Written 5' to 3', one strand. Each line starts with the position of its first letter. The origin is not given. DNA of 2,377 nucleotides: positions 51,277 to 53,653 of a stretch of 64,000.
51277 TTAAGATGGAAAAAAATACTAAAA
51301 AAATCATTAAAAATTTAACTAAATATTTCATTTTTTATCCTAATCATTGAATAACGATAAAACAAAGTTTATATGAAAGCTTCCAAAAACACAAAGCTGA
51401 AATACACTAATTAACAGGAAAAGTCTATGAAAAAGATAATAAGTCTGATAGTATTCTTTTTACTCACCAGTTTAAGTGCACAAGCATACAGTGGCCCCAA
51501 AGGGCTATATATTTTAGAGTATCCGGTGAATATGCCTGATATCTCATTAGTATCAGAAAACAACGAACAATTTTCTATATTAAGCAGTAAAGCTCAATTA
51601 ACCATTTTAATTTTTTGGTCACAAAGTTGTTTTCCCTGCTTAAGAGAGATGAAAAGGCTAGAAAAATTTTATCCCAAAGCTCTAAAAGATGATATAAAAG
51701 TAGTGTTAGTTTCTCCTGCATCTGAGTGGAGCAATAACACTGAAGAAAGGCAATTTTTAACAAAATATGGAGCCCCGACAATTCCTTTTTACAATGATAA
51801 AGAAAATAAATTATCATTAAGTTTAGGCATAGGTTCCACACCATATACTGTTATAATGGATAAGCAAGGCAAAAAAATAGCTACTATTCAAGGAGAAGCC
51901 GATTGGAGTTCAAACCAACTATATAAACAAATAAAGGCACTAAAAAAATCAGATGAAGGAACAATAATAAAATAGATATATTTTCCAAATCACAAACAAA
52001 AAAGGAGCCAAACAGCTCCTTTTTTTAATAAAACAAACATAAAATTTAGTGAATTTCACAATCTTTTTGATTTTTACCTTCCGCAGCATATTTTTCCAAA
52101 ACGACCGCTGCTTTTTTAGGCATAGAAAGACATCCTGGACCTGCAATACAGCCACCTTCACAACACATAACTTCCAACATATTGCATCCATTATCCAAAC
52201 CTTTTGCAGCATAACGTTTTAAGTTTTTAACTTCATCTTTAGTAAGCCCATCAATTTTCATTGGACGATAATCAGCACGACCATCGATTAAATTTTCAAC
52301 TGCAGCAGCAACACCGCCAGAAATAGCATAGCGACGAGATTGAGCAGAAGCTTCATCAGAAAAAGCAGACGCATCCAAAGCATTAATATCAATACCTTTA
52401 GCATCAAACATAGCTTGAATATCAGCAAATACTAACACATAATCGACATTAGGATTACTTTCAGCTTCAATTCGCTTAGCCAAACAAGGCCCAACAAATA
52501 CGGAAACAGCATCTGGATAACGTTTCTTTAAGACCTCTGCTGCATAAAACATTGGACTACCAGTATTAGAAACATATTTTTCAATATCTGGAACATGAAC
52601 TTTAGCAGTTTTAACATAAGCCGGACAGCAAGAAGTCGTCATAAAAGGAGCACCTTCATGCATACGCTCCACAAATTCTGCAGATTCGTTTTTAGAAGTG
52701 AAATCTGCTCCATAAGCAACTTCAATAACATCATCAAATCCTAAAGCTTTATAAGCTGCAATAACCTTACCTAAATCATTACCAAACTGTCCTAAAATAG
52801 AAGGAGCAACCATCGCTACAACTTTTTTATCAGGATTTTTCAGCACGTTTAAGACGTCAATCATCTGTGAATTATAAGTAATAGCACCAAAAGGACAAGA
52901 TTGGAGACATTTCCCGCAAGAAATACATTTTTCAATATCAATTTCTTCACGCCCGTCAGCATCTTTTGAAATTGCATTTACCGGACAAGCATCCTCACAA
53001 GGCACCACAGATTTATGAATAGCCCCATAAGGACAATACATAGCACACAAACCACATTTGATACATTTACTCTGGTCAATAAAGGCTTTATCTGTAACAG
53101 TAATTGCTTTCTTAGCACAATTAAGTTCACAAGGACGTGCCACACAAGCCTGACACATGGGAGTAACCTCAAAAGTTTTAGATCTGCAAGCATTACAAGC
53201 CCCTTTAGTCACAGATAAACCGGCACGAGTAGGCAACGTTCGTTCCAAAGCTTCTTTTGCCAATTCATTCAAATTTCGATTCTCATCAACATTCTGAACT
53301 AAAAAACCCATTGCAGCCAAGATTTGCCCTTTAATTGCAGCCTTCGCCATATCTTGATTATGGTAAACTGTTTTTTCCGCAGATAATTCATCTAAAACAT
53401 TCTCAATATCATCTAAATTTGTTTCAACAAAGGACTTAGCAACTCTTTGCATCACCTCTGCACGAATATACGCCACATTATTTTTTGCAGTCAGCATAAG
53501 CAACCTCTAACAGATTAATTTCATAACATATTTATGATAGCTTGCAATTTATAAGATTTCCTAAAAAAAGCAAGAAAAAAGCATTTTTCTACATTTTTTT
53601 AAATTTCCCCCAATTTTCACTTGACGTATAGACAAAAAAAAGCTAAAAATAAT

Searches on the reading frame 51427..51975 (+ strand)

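Call 75: search_protein_families(library=pfam, proteins=[window:51427-51975:+], max_evalue=0.01)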
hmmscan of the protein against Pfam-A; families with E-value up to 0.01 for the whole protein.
window:51427-51975:+ (182 aa): 4 families
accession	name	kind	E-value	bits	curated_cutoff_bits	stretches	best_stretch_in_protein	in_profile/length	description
PF00578.27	AhpC-TSA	-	7.3e-13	49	26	1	36-149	5-120/124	AhpC/TSA family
PF13905.12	Thioredoxin_8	-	5.7e-12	46.3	27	1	57-149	2-93/94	Thioredoxin-like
PF08534.16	Redoxin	-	2.9e-11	43.8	26.6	1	36-163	6-142/148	Redoxin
PF13098.12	Thioredoxin_2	-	2.4e-06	28.2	27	1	56-158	5-95/104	Thioredoxin-like domain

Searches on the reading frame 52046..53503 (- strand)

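Call 75: search_protein_families(library=pfam, proteins=[window:52046-53503:-], max_evalue=0.01)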
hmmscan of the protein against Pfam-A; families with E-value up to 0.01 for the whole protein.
window:52046-53503:- (485 aa): 15 families
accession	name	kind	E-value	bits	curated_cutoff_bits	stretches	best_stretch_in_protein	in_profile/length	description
PF02906.19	Fe_hyd_lg_C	-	7.2e-57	193.3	22.1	1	226-456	1-245/245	Iron only hydrogenase large subunit, C-terminal domain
PF00037.32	Fer4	-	6.5e-16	57.9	21.1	2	141-162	2-23/24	4Fe-4S binding domain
PF25160.1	LdpA_Fe-S-bd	-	3.7e-14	52.7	27.6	2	168-212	8-47/49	LdpA Fe-S cluster-binding domain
PF12837.12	Fer4_6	-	4.4e-12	45.8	25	2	141-162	3-24/24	4Fe-4S binding domain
PF12838.12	Fer4_7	-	3.7e-09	37.3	27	2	169-207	8-52/52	4Fe-4S dicluster domain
PF12797.12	Fer4_2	-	1.3e-08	34.6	24.5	2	139-159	2-22/22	4Fe-4S binding domain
PF13484.11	Fer4_16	-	3.9e-08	34.4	30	2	192-216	1-25/66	4Fe-4S double cluster binding domain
PF14697.11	Fer4_21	-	1.4e-07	32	35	2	169-209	14-58/59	4Fe-4S dicluster domain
PF13187.11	Fer4_9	-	1.3e-05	25.6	27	1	169-208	8-52/52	4Fe-4S dicluster domain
PF13237.11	Fer4_10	-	1.6e-05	25.1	25.5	1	169-204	15-53/53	4Fe-4S dicluster domain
PF12800.12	Fer4_4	-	0.00023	21.7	24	2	191-206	2-17/17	4Fe-4S binding domain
PF13183.11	Fer4_8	-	0.0003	21.7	27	2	190-210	2-22/68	4Fe-4S dicluster domain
PF13459.11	Fer4_15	-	0.0012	19.9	22.4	0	142-158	3-19/66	4Fe-4S single cluster domain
PF12798.12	Fer4_3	-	0.002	19.2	27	1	193-207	1-15/15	4Fe-4S binding domain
PF13534.11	Fer4_17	-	0.002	19.1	22.2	1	146-204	1-57/61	4Fe-4S dicluster domain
